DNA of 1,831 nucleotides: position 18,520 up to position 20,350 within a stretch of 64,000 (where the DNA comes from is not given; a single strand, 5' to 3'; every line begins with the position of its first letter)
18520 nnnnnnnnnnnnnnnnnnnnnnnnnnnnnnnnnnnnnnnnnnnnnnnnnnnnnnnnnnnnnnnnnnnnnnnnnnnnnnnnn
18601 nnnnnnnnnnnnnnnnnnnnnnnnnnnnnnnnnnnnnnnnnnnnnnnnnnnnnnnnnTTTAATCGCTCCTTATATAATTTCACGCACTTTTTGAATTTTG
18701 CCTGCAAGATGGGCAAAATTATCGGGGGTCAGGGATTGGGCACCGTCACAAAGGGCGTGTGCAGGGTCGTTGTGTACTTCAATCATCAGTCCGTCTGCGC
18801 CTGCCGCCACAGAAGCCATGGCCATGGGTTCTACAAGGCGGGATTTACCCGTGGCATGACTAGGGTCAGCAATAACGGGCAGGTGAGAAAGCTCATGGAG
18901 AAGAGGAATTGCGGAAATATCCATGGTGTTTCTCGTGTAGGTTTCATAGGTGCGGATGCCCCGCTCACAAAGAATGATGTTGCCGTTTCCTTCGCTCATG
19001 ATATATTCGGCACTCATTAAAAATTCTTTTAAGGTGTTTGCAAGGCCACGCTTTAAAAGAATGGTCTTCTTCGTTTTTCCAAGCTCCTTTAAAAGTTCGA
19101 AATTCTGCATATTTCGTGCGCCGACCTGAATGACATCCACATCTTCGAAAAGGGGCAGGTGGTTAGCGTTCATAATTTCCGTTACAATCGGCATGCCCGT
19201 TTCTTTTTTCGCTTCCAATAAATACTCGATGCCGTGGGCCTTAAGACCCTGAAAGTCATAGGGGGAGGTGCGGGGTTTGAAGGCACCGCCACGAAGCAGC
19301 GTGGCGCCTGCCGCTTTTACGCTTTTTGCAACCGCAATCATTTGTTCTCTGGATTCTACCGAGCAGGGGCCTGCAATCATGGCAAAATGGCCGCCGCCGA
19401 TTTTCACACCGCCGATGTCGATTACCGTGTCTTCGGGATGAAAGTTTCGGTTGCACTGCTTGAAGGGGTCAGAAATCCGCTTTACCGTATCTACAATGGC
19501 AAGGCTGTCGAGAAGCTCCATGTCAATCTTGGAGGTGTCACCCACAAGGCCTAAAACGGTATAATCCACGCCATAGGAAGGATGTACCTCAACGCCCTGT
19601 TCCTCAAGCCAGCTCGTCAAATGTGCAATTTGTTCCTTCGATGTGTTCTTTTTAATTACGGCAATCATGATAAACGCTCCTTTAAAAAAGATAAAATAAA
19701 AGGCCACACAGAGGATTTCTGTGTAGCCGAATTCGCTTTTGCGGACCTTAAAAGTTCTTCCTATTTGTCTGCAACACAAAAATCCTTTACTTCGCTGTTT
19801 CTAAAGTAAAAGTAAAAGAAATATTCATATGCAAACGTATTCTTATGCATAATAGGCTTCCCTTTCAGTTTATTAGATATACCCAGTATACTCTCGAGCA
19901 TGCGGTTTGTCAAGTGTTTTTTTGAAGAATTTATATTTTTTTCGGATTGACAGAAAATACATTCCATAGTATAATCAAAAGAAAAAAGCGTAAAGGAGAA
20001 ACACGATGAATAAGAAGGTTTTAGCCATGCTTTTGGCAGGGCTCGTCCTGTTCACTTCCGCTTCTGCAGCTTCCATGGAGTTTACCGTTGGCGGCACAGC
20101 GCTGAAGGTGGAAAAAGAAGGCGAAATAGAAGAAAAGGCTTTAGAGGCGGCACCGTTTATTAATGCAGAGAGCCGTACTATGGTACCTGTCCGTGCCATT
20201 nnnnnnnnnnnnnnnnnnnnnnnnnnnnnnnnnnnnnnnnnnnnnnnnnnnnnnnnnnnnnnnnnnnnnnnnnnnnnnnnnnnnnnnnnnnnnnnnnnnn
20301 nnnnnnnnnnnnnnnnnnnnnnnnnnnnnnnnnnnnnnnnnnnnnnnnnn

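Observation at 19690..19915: Leader-peptide (ribosome-mediated) attenuator with a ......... peptide in front of the aromatic amino acid supraoperon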

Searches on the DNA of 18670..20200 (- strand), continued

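Call 44: search_rna_families(sources=[L051, L020, L015, L019, L007, L040, L016, L056, L074, L001], threshold=evalue, max_evalue=1)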
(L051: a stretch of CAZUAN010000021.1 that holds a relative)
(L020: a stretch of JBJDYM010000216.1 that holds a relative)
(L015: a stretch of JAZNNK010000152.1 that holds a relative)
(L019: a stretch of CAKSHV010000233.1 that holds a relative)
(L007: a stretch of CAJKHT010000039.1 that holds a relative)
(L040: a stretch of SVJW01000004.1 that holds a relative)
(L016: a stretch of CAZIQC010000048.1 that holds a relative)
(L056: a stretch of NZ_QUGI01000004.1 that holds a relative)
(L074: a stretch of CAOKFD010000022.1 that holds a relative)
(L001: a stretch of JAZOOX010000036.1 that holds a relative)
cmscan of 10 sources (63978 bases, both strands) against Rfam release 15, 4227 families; matches with E-value up to 1: 7.
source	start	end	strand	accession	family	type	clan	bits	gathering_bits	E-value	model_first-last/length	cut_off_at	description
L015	2844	3001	-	RF00540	snopsi18S-1854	Gene; snRNA; snoRNA; HACA-box;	-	32.1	40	0.34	1-156/156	no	Small nucleolar RNA psi18S-1854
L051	2434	2624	+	RF02156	NPPA-AS1_1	Gene; lncRNA;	-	29.1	45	0.46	1-176/176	no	NPPA antisense RNA 1 conserved region 1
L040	974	1031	-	RF03325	mir-4872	Gene; miRNA;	-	27.9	58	0.12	1-76/76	no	mir-4872 microRNA precursor family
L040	2851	2934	+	RF00669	mir-96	Gene; miRNA;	-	25.8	65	0.47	1-78/78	no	mir-96 microRNA precursor family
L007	2037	2102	-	RF00274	SNORD57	Gene; snRNA; snoRNA; CD-box;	CL00058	24.8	47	0.94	1-72/72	no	Small nucleolar RNA SNORD57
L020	4402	4470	+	RF02791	CcsR1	Gene; sRNA;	-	24.6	65.3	0.097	1-83/83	no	Conserved CCUCCUCCC motif stress-induced RNA 1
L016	2760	2970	-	RF01390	isrG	Gene; sRNA;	-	20.3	100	0.25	1-279/279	no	isrG Hfq binding RNA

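Call 52: search_rna_families(sources=[L010, L022, L023, L029, L030, L038, L053, L064, L068, L071, L063, L002, L003, L026, L079], threshold=gathering)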
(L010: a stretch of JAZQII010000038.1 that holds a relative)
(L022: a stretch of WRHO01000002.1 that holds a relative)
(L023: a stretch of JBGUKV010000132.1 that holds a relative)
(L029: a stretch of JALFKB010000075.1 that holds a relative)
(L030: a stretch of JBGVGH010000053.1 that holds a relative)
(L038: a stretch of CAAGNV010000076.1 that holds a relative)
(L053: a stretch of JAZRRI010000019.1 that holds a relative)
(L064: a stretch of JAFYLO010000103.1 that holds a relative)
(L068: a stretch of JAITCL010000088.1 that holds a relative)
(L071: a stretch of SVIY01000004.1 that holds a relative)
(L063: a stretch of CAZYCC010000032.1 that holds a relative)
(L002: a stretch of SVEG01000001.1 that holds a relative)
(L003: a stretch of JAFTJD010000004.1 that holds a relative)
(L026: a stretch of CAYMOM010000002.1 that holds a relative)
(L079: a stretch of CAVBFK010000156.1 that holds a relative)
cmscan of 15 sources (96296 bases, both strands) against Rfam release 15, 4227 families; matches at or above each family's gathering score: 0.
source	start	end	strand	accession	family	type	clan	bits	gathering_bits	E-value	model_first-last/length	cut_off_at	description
